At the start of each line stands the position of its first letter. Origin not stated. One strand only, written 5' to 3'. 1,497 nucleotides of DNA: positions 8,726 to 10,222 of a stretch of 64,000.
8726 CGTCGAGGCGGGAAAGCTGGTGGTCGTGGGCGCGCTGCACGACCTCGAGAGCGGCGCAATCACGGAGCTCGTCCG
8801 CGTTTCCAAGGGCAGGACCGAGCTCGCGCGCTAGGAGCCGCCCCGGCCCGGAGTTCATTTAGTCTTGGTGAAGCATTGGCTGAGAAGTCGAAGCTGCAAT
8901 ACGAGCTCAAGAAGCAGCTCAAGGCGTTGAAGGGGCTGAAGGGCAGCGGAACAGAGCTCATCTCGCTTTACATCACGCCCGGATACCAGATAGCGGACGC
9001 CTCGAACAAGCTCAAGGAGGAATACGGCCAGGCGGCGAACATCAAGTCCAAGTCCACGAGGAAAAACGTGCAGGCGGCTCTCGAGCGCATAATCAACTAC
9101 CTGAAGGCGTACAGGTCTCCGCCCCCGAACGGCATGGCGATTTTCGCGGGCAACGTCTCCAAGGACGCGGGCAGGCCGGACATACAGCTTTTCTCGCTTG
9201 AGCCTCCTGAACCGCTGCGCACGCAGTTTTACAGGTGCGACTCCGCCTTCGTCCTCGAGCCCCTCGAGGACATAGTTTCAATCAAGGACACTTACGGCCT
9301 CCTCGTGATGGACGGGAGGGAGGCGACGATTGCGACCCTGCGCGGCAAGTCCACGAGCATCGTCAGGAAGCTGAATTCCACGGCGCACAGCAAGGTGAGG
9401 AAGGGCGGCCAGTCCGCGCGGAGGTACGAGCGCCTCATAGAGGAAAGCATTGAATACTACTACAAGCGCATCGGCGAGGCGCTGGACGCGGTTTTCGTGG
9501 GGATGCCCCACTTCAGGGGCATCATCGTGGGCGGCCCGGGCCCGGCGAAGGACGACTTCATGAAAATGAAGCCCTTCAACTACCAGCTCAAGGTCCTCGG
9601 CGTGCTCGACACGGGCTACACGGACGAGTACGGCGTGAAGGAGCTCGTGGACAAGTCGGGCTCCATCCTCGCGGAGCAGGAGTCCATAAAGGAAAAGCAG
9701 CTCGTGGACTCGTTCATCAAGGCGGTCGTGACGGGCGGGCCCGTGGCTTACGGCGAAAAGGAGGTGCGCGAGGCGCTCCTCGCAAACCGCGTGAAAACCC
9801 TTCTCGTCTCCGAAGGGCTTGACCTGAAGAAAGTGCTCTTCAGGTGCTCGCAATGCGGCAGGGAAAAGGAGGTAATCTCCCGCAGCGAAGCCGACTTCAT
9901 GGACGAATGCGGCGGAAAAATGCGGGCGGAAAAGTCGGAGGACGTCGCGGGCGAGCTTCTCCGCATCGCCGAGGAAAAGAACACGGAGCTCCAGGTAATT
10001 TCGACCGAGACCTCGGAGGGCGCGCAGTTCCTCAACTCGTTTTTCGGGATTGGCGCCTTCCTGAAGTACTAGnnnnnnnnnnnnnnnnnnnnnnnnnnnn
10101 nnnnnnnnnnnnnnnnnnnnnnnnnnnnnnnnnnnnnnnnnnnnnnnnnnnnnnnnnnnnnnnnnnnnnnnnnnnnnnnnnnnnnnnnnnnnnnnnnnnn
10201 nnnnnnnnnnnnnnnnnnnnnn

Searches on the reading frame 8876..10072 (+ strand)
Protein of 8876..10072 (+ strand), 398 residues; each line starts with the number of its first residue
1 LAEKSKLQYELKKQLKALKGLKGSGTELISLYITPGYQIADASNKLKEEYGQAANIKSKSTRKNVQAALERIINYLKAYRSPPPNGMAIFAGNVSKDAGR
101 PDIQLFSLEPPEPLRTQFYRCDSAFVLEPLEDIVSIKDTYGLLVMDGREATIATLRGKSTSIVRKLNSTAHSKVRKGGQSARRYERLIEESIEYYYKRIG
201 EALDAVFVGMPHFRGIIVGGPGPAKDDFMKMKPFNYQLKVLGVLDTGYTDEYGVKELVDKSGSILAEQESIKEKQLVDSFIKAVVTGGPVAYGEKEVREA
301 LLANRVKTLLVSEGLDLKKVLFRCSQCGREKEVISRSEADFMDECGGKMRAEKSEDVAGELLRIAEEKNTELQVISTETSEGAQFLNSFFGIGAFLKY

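Call 53: search_protein_families(library=pfam, proteins=[window:8876-10072:+], max_evalue=0.01)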
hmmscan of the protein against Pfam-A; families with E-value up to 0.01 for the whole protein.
window:8876-10072:+ (398 aa): 6 families
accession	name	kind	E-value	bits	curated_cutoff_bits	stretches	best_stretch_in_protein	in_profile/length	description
PF03464.20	eRF1_2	-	2.1e-30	106.2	27.1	1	140-266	2-132/133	eRF1 domain 2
PF03465.20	eRF1_3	-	3.1e-20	73.1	25.8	1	271-398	2-104/106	eRF1 domain 3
PF03463.20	eRF1_1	-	1.4e-18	67.5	23.8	1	15-133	4-122/123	eRF1 domain 1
PF18854.6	baeRF_family10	-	2.7e-10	41.1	27.1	1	127-247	3-126/143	Bacterial archaeo-eukaryotic release factor family 10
PF18859.6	acVLRF1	-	1.7e-05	25.5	27.1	1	151-230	14-91/130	Actinobacteria/chloroflexi VLRF1 release factor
PF08032.17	SpoU_sub_bind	-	0.0025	18.5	22.8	0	291-343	2-58/76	RNA 2'-O ribose methyltransferase substrate binding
